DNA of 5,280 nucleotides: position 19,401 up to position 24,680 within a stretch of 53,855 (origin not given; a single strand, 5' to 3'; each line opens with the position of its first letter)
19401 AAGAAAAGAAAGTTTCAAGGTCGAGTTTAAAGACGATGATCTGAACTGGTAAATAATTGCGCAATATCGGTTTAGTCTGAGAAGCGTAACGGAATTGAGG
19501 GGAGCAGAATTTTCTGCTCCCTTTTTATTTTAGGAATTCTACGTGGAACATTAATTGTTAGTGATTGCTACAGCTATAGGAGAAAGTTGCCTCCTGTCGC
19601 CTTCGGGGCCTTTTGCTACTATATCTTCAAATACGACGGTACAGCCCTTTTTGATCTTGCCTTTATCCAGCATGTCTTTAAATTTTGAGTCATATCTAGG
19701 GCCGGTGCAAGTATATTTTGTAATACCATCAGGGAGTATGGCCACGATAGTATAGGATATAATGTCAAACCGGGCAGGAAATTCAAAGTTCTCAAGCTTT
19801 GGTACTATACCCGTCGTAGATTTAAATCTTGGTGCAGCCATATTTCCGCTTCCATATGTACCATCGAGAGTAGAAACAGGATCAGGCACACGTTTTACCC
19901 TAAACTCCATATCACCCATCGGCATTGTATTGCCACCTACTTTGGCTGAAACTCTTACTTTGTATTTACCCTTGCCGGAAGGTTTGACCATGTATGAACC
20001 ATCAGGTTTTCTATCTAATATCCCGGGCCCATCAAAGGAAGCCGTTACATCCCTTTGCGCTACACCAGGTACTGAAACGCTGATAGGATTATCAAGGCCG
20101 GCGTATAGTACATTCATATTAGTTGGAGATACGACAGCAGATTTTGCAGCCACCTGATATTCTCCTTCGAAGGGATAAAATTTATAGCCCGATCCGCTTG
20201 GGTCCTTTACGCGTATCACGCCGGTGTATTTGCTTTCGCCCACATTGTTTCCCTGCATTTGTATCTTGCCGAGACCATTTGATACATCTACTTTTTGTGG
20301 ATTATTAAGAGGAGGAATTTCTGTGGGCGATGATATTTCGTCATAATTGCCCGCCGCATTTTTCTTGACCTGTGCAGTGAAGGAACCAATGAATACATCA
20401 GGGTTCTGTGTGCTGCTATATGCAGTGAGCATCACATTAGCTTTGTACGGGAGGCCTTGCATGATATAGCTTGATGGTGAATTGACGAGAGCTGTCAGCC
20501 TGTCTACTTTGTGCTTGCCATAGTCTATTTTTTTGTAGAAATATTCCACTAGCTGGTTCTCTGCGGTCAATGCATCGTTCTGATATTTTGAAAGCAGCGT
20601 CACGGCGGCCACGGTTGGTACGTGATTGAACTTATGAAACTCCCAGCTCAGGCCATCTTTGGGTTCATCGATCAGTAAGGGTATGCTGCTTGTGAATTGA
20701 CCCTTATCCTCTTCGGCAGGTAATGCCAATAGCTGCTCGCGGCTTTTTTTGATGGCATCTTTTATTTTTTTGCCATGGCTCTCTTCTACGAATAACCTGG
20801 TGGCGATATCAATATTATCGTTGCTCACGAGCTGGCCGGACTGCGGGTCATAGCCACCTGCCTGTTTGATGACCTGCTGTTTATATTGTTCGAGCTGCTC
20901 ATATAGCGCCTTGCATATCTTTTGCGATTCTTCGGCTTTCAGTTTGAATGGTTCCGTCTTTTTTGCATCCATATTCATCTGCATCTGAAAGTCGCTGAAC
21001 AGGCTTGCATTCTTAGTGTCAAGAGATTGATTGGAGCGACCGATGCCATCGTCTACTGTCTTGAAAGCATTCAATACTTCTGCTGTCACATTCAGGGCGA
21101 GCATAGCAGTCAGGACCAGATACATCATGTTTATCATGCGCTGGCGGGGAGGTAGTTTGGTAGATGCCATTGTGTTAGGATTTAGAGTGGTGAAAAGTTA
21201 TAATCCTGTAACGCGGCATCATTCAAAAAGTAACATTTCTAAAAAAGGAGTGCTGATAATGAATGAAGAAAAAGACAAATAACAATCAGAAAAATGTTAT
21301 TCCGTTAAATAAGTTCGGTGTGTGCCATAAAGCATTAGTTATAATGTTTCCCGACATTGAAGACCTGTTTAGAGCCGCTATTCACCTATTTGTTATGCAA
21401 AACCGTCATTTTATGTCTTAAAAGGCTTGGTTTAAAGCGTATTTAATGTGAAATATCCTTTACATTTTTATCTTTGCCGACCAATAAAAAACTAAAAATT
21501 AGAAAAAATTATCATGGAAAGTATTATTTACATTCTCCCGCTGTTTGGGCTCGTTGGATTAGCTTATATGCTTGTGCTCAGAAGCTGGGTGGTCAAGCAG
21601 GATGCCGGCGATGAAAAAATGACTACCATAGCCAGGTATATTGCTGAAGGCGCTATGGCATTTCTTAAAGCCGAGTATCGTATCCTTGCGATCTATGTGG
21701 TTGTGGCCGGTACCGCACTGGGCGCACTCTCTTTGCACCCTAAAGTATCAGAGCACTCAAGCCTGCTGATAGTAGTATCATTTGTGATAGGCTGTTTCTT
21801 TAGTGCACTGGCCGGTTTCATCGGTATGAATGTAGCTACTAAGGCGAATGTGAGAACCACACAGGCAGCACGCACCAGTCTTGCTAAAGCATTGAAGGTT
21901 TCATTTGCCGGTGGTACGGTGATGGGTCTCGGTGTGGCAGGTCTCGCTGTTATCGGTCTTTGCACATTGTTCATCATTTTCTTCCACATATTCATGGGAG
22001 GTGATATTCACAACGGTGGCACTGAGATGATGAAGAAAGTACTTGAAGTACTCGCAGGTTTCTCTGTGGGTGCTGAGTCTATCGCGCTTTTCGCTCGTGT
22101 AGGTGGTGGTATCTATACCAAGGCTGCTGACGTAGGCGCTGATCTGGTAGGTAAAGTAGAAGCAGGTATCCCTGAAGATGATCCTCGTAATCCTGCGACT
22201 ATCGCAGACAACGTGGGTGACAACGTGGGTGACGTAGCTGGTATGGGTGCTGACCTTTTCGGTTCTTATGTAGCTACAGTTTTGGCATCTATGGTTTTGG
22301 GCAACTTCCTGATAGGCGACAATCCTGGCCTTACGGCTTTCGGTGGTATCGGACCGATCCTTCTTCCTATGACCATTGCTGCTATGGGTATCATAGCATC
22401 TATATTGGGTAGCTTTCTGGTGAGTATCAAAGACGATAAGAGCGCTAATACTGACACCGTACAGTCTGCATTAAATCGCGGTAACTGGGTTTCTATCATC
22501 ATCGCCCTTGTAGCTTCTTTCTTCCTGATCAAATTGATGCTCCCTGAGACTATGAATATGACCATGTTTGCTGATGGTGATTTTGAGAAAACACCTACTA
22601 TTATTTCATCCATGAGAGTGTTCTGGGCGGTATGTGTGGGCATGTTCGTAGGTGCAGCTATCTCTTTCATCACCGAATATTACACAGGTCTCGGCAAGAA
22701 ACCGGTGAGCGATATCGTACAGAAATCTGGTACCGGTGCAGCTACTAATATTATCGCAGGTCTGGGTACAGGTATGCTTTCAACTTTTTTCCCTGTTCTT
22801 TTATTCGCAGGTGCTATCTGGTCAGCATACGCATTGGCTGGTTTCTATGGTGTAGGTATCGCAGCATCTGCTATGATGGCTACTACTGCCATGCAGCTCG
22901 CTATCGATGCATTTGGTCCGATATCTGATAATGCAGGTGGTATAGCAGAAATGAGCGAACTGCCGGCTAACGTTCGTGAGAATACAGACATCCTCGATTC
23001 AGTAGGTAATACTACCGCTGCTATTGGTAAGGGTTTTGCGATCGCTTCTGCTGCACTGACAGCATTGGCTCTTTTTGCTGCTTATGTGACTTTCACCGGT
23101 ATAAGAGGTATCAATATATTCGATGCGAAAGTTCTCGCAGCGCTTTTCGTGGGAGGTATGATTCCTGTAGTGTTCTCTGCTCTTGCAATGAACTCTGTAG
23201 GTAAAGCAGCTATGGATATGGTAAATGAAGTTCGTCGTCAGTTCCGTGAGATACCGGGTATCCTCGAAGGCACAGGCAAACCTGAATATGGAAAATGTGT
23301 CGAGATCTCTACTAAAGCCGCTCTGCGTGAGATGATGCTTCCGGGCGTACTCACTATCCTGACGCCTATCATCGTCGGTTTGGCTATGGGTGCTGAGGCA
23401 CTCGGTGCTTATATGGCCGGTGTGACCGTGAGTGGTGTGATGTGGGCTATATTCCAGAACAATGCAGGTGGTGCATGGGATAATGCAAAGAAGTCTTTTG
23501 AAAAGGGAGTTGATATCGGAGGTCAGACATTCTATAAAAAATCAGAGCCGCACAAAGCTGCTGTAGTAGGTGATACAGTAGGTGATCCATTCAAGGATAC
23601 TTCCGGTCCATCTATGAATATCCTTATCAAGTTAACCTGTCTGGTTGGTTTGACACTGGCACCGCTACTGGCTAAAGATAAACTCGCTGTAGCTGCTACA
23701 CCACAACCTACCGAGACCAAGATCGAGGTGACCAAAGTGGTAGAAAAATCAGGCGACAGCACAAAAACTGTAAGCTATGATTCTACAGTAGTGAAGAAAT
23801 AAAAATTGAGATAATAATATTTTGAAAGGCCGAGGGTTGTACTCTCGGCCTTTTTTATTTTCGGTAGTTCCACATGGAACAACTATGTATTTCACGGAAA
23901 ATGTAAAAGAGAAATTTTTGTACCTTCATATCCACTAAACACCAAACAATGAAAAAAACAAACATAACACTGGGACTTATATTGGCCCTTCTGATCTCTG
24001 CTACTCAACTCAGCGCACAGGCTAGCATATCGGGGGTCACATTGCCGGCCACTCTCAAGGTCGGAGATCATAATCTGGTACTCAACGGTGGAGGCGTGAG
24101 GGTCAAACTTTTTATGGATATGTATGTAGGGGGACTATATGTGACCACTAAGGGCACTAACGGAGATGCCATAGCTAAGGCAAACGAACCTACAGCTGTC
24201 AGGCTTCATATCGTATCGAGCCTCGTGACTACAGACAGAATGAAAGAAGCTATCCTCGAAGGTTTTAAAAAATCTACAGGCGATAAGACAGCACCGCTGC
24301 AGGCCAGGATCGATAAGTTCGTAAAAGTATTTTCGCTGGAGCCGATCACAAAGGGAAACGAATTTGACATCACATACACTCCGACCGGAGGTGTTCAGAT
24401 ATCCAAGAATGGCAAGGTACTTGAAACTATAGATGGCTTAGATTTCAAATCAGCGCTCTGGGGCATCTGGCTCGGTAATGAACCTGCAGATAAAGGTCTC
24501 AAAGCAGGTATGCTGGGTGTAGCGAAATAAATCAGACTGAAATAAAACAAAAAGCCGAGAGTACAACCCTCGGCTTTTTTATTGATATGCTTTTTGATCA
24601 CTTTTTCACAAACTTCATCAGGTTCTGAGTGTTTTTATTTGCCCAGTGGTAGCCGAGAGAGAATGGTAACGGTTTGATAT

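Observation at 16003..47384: Over-represented 14-bp palindromic motif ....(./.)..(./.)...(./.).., at least 12 copies, enriched at gene boundaries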

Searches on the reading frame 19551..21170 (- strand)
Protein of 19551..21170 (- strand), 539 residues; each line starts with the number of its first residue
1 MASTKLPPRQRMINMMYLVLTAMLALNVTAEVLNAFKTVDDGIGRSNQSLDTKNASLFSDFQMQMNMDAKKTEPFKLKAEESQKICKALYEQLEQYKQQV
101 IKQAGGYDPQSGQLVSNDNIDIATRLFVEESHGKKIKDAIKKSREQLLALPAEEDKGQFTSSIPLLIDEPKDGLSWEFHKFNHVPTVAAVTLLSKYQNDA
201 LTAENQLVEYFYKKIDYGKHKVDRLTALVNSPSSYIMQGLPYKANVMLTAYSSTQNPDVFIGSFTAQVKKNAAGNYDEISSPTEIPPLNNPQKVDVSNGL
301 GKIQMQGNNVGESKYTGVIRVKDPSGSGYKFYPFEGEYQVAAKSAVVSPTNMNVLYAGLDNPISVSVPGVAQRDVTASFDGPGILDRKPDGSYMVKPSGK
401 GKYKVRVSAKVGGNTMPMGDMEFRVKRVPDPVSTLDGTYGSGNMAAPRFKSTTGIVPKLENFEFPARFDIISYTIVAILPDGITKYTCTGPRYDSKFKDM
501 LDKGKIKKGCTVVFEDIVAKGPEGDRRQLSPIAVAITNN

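Call 7: search_protein_families(library=pfam, proteins=[window:19551-21170:-])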
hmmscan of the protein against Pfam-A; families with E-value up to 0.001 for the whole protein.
window:19551-21170:- (539 aa): 4 families
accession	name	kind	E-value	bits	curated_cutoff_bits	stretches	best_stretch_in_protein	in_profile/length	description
PF12081.13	GldM_1st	-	1.1e-36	127.1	25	1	31-213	1-193/194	GldM N-terminal domain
PF21602.3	GldM_3rd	-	6.8e-24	84.4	25.2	1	344-426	1-82/82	GldM third domain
PF21601.3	GldM_2nd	-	2.8e-18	66.6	24.4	1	219-341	4-97/98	GldM second domain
PF12080.14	GldM_4th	-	2.6e-10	41.4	24.6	1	429-536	1-113/114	GldM C-terminal domain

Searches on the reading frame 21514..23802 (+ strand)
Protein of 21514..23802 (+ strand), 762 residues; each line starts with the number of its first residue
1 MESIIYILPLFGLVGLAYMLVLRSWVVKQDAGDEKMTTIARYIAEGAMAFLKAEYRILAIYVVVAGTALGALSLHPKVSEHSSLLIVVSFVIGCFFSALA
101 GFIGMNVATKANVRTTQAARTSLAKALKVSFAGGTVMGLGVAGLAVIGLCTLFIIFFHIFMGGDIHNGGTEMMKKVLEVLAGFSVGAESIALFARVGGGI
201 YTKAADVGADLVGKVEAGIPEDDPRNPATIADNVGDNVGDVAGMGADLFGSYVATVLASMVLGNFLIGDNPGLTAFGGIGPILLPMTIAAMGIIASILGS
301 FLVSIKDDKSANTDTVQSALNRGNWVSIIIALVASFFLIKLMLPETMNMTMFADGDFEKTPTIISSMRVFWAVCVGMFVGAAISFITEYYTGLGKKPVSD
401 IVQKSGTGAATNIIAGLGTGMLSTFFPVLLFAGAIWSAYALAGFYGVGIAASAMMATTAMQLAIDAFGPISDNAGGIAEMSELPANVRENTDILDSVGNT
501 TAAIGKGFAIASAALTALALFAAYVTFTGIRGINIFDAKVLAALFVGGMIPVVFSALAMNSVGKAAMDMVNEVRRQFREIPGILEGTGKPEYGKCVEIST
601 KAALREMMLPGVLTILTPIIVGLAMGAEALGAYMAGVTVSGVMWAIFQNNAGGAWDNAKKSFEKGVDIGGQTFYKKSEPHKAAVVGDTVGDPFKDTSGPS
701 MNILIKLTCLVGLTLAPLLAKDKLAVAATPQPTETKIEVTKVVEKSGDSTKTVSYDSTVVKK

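Call 7: search_protein_families(library=pfam, proteins=[window:21514-23802:+])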
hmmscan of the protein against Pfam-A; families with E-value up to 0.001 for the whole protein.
window:21514-23802:+ (762 aa): 1 family
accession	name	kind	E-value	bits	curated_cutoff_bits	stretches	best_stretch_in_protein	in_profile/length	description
PF03030.21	H_PPase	-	4.6e-262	871.8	29.7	1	13-713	1-643/645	Inorganic H+ pyrophosphatase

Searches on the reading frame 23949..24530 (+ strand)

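Call 7: search_protein_families(library=pfam, proteins=[window:23949-24530:+])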
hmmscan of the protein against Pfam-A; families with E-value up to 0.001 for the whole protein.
window:23949-24530:+ (193 aa): 1 family
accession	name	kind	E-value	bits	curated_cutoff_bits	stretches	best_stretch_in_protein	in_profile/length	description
PF16036.10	Chalcone_3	-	1.4e-54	185.1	27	1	25-190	2-165/165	Chalcone isomerase-like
